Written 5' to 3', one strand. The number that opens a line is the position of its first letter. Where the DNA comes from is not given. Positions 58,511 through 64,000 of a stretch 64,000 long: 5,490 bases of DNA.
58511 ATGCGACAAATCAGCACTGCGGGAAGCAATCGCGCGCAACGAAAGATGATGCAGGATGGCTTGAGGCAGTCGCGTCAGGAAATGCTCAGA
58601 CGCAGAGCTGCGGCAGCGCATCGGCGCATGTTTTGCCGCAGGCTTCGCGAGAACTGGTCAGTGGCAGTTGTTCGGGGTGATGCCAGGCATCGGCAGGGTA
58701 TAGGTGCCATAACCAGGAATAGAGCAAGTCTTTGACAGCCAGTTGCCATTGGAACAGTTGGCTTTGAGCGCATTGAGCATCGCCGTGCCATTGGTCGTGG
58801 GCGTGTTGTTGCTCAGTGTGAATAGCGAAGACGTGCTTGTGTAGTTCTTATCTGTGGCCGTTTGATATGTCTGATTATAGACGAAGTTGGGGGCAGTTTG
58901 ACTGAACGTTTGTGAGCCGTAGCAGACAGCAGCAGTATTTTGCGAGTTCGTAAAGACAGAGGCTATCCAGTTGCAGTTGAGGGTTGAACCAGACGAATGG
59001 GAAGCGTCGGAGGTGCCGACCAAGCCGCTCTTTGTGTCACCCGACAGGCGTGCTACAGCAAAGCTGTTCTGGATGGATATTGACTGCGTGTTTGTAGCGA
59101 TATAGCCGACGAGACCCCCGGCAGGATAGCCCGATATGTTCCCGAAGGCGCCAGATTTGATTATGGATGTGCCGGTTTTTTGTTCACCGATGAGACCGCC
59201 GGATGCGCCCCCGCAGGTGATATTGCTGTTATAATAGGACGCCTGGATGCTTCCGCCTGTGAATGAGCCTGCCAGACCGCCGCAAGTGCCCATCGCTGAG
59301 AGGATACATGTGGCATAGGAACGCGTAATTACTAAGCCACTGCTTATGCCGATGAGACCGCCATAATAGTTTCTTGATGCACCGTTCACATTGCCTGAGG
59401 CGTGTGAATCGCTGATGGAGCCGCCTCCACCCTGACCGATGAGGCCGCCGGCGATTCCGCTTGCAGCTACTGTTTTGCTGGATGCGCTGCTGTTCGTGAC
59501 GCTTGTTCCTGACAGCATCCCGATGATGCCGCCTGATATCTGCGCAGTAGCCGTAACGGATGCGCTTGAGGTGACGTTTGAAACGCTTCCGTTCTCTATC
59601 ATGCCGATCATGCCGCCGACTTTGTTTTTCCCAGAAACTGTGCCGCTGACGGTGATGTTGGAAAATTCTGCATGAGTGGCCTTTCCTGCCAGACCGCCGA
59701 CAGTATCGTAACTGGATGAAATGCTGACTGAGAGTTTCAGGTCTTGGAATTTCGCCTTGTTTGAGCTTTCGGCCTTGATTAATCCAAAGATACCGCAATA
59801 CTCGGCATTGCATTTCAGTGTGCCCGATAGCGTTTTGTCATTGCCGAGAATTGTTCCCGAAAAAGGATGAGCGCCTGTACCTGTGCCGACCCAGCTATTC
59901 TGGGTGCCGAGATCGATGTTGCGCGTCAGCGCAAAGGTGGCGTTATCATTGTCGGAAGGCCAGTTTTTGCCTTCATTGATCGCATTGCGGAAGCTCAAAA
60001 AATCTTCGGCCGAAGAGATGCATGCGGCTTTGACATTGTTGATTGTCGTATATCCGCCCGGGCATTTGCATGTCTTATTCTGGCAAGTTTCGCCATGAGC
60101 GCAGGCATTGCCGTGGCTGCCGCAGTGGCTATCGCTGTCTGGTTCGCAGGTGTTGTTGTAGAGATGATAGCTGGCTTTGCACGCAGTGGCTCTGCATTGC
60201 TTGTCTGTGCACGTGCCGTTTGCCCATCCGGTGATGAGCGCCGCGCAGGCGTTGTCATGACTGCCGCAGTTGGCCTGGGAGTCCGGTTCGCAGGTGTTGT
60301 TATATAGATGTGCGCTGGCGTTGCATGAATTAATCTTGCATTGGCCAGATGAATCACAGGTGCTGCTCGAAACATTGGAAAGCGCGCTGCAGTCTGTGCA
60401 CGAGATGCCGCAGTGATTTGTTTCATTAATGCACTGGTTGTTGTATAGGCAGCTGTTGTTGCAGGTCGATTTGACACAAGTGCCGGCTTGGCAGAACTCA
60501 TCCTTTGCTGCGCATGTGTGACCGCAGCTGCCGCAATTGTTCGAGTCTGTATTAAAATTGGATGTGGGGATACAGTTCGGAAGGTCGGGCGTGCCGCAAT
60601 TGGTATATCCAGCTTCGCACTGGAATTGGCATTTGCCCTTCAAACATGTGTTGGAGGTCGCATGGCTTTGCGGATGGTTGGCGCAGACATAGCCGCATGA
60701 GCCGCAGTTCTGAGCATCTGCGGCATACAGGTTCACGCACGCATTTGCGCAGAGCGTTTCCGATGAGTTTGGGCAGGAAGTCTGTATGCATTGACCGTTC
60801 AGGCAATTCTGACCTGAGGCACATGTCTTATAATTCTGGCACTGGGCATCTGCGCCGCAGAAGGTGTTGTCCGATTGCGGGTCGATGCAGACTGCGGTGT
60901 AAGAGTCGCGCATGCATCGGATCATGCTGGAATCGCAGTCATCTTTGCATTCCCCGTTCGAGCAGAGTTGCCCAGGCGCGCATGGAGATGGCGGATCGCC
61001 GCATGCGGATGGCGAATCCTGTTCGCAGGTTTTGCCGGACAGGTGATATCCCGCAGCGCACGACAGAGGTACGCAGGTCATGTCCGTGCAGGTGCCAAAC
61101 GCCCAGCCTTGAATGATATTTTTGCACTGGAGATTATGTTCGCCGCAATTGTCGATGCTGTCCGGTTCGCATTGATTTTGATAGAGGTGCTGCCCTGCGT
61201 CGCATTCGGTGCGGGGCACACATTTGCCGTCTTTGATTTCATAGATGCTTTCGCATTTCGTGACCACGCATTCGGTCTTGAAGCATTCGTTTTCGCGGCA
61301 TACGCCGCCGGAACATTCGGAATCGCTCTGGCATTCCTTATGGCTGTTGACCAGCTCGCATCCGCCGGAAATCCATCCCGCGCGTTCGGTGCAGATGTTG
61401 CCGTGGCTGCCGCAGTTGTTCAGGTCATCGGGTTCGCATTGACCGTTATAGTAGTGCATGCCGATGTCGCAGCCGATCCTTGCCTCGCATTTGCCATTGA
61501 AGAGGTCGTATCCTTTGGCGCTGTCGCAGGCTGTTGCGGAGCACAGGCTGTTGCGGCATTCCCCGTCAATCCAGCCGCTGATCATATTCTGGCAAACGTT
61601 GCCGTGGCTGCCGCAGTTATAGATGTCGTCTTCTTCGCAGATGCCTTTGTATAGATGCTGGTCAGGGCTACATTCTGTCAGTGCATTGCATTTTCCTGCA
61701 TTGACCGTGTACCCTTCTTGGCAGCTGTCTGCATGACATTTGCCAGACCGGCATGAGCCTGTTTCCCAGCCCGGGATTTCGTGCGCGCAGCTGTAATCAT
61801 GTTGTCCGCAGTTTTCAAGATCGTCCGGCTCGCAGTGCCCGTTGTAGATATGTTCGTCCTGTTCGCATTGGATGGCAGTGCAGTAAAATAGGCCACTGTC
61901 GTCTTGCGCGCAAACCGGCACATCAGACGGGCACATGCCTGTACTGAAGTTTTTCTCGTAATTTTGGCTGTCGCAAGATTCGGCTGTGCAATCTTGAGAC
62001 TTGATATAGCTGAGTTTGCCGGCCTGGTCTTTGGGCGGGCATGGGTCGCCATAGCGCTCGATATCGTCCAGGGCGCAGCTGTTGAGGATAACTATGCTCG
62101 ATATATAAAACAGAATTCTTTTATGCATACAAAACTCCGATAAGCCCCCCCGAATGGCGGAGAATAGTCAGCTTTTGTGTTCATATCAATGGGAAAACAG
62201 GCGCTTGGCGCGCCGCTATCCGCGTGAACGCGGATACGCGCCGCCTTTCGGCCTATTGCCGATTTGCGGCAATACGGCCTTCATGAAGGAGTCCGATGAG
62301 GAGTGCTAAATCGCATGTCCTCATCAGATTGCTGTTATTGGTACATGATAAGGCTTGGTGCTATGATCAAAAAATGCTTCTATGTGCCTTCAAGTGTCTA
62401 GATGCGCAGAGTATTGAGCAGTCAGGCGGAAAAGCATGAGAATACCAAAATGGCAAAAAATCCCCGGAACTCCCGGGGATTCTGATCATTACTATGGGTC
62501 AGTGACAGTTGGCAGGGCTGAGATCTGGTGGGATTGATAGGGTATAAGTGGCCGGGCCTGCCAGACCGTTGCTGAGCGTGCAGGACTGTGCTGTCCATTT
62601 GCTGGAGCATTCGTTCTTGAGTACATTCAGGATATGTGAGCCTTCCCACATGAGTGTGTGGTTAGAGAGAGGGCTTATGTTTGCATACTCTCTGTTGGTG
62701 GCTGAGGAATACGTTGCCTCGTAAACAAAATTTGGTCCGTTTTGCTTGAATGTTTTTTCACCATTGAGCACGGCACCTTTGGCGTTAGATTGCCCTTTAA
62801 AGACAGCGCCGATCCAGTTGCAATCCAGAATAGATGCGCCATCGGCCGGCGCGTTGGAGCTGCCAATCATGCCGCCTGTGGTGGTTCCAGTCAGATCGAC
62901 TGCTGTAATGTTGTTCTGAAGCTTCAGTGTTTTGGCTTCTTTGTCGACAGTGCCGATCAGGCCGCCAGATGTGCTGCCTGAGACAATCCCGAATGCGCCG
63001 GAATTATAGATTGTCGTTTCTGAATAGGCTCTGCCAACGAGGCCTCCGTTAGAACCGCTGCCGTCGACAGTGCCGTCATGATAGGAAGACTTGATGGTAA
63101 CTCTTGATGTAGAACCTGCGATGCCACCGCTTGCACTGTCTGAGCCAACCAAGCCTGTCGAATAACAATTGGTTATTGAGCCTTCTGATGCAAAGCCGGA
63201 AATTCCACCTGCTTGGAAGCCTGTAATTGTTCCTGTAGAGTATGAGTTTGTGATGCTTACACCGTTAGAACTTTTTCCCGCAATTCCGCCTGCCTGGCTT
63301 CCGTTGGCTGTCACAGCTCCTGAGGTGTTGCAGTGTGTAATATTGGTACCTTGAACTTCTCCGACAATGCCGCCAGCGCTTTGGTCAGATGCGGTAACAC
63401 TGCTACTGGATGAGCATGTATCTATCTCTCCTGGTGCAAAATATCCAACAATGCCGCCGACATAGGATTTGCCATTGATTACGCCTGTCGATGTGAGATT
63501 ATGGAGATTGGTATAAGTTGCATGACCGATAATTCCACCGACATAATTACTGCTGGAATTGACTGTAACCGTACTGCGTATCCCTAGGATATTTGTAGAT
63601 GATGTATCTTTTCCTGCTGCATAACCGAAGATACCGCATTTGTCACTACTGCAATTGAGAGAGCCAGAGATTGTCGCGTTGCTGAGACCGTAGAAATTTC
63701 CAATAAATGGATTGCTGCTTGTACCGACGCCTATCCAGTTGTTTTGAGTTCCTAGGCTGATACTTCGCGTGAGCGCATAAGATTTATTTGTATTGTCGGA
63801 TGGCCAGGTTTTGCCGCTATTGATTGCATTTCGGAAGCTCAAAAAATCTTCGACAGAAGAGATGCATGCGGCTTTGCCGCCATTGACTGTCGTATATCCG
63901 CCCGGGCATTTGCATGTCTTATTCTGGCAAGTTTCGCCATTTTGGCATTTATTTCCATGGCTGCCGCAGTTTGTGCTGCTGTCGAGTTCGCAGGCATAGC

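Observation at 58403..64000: Tandem duplication of a Cys-rich/GLUG lipoprotein gene together with its 3' double-hairpin element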

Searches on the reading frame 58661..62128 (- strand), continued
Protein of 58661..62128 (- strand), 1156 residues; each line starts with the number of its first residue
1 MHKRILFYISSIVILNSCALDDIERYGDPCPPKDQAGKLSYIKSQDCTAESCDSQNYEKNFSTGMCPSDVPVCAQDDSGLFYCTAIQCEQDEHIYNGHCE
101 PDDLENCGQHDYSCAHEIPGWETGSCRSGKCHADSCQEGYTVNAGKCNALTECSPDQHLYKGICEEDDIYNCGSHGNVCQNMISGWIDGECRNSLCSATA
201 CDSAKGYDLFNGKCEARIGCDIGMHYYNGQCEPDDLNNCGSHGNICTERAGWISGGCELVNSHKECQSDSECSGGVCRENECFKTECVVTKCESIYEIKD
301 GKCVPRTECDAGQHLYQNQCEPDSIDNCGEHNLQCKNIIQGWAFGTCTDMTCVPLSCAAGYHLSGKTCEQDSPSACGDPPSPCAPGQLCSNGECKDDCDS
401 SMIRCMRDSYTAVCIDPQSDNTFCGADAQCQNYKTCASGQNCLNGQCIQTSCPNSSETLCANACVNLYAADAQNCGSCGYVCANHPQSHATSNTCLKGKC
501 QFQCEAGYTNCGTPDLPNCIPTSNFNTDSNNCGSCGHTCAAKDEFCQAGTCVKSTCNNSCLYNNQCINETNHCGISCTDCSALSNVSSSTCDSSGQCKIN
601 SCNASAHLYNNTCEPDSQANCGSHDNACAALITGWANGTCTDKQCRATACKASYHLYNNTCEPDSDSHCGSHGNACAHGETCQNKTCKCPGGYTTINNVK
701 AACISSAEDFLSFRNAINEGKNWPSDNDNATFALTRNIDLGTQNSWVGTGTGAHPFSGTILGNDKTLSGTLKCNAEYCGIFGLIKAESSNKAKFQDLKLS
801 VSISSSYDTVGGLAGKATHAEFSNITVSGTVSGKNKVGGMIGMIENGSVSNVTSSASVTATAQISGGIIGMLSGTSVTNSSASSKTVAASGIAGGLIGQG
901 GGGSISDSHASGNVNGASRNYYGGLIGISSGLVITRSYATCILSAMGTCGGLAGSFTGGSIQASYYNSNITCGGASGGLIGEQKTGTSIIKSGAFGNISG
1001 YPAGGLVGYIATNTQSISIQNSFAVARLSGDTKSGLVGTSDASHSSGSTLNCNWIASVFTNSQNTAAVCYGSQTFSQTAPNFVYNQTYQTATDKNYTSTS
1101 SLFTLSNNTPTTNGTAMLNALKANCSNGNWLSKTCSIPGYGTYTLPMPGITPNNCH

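Call 69: find_encoding_contigs(protein=P0179, flank=10000, max_places=4)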
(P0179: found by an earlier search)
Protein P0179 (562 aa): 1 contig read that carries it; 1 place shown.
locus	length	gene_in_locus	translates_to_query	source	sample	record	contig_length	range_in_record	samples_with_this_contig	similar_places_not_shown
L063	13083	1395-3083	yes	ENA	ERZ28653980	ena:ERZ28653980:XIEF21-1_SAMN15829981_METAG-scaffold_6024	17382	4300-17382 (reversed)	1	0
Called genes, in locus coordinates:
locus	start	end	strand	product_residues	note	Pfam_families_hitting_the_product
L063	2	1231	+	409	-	?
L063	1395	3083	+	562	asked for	PF21671:CPL1-like (faint)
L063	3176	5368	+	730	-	PF07581:Glug (faint)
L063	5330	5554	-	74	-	-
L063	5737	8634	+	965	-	-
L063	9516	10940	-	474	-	PF02321:OEP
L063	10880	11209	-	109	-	-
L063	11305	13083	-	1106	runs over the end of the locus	PF00873:ACR_tran, PF03176:MMPL, PF02355:SecD_SecF_C (weak)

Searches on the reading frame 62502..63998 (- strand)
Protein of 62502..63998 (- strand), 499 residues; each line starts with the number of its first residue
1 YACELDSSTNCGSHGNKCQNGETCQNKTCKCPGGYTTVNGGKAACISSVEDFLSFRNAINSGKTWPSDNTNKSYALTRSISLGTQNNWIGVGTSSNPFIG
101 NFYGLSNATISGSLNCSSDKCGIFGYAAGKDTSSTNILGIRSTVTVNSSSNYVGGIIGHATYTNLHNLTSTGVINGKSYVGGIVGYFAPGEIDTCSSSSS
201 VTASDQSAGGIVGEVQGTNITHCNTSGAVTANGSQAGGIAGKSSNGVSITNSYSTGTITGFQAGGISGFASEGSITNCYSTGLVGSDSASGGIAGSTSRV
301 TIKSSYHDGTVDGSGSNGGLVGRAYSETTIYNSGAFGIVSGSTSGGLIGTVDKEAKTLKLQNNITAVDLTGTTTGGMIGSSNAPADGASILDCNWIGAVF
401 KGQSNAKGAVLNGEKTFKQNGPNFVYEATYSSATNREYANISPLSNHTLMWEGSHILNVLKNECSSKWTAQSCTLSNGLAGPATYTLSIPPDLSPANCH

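Call 12: search_protein_families(library=pfam, proteins=[window:62502-63998:-], max_evalue=0.01)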
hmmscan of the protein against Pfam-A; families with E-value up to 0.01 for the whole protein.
window:62502-63998:- (499 aa): 2 families
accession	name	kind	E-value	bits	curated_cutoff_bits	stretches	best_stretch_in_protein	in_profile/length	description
PF07581.17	Glug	-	2.3e-12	46.9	20.5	1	150-175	2-28/28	The GLUG motif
PF01683.23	EB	-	0.009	16.5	24.3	0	10-40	21-50/52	EB module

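Call 17: find_homologous_proteins(query=window:62502-63998:-, max_evalue=0.00001)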
Query window:62502-63998:- (499 aa): 1170 proteins with E <= 0.00001 among 8000 candidates; the best 120 are listed.
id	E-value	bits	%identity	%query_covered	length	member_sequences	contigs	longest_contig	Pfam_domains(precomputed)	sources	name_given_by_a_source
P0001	7.3e-107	376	44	100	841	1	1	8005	PF07581.18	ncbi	-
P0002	1.3e-98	349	44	90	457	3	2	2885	-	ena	-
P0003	1.6e-40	158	72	20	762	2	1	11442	-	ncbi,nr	ncbi:MAG: hypothetical protein IJ268_08730, partial [Proteobacteria bacterium]|nr:hypothetical prote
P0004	6.9e-39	152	34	34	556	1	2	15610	PF07581.18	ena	-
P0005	1.2e-34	138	32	59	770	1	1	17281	PF07581.18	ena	-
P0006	1.2e-33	135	33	69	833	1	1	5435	PF18962.8,PF07581.18,PF13860.13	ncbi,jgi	-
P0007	1.6e-33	135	38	31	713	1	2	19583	PF07581.18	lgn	-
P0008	3.0e-32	130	47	23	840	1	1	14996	PF09479.17,PF05342.20,PF07581.18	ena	-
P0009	4.0e-32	130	32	63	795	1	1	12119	PF07581.18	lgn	-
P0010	5.5e-32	130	34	53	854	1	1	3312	PF07581.18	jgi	-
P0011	1.6e-31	128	32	63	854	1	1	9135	PF07581.18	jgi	-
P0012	1.5e-30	125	37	34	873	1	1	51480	PF07581.18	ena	-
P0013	2.1e-30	124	31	72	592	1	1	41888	PF07581.18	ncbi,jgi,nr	ncbi:MAG: hypothetical protein LBT31_02095 [Synergistaceae bacterium]|jgi:hypothetical protein|nr:hy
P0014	2.4e-30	124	35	39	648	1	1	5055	PF07581.18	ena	-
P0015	3.0e-30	124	32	57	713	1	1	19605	PF07581.18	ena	-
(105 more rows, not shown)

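Call 22: find_encoding_contigs(protein=P0001, flank=10000, max_places=6)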
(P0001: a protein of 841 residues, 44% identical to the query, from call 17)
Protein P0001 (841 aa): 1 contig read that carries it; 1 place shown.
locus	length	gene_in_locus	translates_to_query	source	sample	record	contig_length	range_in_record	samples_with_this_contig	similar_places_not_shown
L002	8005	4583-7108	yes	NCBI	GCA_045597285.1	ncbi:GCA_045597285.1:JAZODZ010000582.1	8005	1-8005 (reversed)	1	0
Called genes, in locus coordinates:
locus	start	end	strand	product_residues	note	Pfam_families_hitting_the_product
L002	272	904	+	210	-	PF01618:MotA_ExbB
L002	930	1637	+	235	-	PF02472:ExbD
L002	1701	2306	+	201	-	PF02472:ExbD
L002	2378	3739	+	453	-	-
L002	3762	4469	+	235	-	-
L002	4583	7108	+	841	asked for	PF07581:Glug (faint)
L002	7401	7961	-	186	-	PF00440:TetR_N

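Call 23: find_encoding_contigs(protein=P0002, flank=10000, max_places=6)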
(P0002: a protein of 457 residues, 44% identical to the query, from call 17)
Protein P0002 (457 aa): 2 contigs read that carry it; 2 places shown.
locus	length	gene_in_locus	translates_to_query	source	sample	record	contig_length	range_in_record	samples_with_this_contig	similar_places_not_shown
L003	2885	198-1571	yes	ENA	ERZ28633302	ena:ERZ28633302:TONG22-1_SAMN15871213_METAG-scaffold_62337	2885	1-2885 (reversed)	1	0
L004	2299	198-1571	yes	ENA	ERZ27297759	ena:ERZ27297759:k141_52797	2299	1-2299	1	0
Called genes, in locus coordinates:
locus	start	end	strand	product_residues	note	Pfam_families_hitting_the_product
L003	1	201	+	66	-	?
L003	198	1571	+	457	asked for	-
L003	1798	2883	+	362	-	?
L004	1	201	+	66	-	?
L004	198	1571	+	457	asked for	-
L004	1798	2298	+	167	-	?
